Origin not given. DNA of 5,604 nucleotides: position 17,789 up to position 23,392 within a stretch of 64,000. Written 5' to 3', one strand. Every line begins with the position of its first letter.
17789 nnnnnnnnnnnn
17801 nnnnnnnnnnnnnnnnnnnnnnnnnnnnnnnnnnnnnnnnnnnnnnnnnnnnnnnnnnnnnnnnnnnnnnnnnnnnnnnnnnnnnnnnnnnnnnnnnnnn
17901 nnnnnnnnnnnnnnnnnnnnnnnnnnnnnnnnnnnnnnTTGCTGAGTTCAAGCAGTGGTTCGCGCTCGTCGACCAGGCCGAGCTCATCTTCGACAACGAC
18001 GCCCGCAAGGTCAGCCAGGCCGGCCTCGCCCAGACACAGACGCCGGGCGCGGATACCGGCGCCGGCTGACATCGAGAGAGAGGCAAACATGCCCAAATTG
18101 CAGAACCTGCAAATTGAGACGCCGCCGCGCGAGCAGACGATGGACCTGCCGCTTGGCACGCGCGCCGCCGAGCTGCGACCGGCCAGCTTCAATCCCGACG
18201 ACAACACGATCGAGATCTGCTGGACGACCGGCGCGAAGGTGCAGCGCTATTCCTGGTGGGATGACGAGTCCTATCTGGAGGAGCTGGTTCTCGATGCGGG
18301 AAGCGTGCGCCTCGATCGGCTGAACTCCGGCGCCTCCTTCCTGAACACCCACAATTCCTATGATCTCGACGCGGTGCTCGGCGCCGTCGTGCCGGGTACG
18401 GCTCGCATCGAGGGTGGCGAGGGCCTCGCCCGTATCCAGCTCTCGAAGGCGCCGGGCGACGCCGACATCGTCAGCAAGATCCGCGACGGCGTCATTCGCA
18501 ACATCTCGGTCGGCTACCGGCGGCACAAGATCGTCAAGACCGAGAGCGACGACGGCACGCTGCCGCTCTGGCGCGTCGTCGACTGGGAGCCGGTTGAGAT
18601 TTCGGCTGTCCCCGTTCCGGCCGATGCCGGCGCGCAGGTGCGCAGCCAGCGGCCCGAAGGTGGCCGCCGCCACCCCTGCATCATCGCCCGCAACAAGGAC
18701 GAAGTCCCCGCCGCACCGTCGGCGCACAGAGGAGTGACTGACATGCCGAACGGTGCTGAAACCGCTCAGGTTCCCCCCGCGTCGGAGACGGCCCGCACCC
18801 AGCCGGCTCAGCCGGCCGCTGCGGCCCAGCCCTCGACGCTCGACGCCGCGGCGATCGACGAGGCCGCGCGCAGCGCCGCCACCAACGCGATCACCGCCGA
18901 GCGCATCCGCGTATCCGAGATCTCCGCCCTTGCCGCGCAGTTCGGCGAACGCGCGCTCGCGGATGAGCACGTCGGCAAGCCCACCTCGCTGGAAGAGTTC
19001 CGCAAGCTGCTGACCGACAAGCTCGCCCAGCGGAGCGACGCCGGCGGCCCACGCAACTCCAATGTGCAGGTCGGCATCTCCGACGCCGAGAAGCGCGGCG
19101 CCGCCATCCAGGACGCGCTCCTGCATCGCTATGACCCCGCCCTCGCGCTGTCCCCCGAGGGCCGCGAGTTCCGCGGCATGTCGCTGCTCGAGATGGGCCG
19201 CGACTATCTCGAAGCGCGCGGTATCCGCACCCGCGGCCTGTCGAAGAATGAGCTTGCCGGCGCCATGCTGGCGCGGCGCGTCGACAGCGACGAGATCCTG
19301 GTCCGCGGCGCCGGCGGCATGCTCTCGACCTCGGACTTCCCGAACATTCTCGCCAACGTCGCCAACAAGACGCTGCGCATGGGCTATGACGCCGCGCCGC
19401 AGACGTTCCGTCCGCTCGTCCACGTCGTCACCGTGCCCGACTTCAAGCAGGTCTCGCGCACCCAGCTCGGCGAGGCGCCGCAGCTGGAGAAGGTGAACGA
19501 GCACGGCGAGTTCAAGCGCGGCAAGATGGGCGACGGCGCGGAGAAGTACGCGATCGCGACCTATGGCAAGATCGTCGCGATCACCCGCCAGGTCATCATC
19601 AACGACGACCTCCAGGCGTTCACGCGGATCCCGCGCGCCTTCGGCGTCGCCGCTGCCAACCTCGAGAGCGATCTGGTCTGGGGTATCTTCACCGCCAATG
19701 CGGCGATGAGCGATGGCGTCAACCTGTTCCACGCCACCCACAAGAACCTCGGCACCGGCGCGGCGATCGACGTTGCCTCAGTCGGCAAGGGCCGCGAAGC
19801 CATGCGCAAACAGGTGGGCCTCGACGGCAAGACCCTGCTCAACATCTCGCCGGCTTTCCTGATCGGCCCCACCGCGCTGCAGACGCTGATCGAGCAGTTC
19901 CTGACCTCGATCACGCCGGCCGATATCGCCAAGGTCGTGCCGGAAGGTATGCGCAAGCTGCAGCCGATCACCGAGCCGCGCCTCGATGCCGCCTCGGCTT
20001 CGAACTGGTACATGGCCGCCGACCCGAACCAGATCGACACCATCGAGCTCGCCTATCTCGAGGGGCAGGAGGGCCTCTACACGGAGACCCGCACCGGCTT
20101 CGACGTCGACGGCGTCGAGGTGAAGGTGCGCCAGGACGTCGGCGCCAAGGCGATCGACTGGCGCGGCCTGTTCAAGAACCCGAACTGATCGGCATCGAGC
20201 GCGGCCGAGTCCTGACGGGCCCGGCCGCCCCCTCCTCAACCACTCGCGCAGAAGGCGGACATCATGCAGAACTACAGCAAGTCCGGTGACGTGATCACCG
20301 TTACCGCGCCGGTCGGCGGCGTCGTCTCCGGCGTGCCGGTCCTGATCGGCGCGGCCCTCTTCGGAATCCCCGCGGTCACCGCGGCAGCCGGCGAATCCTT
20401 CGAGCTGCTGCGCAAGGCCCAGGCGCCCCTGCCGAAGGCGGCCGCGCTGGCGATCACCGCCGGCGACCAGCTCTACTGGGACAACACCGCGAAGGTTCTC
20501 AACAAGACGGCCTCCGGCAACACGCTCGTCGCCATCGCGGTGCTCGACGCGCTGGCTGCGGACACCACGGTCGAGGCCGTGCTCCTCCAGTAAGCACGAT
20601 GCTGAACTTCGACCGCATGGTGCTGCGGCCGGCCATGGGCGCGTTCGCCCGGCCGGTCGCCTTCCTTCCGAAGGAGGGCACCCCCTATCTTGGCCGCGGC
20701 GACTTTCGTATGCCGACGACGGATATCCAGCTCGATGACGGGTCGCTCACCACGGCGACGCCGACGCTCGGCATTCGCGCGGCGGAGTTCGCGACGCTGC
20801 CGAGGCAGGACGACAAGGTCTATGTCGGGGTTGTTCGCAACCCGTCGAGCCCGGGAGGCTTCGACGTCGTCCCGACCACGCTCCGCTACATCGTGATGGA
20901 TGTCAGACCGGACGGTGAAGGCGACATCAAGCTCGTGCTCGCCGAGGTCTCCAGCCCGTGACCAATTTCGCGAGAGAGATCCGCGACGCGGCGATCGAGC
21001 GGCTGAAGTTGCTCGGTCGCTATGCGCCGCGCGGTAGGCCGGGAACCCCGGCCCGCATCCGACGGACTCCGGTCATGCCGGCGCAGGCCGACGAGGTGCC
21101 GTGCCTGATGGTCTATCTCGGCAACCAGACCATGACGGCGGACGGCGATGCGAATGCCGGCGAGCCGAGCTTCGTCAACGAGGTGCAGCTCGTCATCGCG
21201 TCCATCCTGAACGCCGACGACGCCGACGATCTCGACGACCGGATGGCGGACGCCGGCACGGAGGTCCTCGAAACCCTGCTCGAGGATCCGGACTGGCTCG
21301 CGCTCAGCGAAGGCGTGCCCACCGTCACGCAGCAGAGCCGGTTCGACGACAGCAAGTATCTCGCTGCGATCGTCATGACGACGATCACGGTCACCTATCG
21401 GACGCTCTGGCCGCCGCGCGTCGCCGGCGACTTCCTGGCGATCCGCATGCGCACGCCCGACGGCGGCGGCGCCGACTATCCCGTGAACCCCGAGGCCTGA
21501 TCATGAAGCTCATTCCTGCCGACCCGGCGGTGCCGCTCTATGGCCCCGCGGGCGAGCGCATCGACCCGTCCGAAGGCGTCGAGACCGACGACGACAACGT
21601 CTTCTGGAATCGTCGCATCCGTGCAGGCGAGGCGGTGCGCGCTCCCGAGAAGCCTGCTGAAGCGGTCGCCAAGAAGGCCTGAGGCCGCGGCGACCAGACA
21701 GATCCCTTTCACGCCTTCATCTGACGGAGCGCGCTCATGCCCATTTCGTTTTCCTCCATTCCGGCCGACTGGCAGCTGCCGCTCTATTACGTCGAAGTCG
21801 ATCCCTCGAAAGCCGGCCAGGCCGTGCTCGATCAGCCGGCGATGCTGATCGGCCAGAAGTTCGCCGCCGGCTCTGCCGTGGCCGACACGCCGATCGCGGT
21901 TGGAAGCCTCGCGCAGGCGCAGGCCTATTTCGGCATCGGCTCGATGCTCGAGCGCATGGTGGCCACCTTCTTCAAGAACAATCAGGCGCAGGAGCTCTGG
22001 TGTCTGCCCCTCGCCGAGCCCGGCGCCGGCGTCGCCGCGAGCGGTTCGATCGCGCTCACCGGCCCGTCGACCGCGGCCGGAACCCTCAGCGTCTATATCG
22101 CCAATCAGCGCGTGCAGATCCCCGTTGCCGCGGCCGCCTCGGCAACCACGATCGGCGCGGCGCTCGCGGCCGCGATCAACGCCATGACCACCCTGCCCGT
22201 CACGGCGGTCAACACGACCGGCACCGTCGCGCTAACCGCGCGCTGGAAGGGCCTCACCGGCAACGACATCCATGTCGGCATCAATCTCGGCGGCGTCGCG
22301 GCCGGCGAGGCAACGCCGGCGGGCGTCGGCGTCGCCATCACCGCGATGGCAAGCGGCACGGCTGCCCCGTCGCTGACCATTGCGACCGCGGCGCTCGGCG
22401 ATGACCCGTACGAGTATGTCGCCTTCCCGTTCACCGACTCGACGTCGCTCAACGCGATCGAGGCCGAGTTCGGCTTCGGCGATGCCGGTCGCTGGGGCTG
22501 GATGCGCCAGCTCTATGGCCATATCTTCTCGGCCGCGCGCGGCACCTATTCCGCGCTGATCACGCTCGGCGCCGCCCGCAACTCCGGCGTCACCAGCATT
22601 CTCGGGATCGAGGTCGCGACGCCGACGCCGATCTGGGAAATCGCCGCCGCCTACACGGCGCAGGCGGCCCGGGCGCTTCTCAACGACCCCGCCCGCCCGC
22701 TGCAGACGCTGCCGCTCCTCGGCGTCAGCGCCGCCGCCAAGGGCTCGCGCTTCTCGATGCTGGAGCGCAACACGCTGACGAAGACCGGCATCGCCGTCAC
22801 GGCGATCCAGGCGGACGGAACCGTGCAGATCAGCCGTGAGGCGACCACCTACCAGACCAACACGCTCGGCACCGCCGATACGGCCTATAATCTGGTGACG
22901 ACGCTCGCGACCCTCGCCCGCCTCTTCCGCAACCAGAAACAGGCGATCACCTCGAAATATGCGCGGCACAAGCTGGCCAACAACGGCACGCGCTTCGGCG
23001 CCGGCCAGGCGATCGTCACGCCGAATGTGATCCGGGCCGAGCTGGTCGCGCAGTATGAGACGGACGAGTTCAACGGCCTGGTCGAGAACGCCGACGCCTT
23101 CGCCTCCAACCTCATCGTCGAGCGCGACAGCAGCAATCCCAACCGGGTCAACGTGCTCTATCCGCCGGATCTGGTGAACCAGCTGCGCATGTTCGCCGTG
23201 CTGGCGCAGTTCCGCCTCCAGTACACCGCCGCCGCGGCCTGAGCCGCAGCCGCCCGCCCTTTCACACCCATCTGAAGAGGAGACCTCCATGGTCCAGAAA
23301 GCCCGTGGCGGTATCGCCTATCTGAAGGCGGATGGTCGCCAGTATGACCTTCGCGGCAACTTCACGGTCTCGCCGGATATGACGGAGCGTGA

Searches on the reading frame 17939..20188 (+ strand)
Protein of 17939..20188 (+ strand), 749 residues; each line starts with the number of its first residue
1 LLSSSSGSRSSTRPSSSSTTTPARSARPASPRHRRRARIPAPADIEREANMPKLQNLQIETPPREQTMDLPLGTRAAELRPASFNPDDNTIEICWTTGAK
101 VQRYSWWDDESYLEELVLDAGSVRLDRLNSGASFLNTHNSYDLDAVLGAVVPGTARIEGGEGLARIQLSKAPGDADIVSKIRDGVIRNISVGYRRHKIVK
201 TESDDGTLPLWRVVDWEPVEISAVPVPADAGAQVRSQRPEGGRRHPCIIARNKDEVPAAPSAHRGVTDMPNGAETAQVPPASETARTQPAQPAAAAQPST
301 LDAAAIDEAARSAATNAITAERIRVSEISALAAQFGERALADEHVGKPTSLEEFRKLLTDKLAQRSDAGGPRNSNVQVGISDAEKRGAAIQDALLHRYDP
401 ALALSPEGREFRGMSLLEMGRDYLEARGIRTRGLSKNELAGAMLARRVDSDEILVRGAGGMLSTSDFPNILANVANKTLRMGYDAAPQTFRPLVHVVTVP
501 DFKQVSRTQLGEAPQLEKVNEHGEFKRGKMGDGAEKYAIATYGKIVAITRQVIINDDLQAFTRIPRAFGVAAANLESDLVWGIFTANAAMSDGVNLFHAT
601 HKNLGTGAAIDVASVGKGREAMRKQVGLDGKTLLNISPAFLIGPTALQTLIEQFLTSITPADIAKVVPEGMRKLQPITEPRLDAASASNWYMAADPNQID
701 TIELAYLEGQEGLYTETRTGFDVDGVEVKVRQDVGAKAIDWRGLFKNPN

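Call 75: search_protein_families(library=phrogs, proteins=[window:17939-20188:+], max_evalue=0.00001)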
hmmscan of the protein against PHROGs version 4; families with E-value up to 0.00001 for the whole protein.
window:17939-20188:+ (749 aa): 7 families
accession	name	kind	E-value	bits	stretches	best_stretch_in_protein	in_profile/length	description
phrog_4523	-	head and packaging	5.9e-238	792.8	1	64-748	5-642/644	major head and protease protein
phrog_133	-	head and packaging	9.3e-104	349.4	1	266-748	196-666/668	head maturation protease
phrog_26519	-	unknown function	5.2e-36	125.2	1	562-746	3-189/192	-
phrog_617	-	head and packaging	9.4e-35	121.6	1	74-384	10-274/626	major head protein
phrog_29592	-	unknown function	2.1e-27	96.7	1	464-747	592-888/893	-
phrog_80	-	head and packaging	1.5e-08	35.3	1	145-236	284-377/607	head maturation protease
phrog_371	-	head and packaging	5.4e-06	26.9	0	483-603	24-143/303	major head protein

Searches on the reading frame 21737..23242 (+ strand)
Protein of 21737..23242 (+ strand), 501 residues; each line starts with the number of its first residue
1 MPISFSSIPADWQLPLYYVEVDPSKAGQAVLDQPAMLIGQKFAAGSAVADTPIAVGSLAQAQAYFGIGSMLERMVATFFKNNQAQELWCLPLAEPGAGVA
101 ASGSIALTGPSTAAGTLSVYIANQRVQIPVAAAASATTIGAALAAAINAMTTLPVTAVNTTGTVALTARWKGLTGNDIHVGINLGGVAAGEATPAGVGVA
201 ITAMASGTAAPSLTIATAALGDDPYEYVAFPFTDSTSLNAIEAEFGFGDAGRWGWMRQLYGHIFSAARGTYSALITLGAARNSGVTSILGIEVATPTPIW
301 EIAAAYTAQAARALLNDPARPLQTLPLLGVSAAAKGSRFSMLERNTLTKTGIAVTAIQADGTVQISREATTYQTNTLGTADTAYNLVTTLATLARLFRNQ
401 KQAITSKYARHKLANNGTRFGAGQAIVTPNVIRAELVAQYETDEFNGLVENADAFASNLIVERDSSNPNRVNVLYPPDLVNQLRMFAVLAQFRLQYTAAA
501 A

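Call 75: search_protein_families(library=phrogs, proteins=[window:21737-23242:+], max_evalue=0.00001)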
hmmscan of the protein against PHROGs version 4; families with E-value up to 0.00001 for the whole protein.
window:21737-23242:+ (501 aa): 4 families
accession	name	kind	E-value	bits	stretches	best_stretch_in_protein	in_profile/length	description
phrog_165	-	tail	1.1e-176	589.2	1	1-494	1-493/493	tail sheath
phrog_11048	-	tail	5.2e-55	186.4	1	338-494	2-157/157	tail sheath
phrog_5292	-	tail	1.5e-26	94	1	3-129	2-129/129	tail sheath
phrog_9609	-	unknown function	5.8e-21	75.6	1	449-498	1-50/53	-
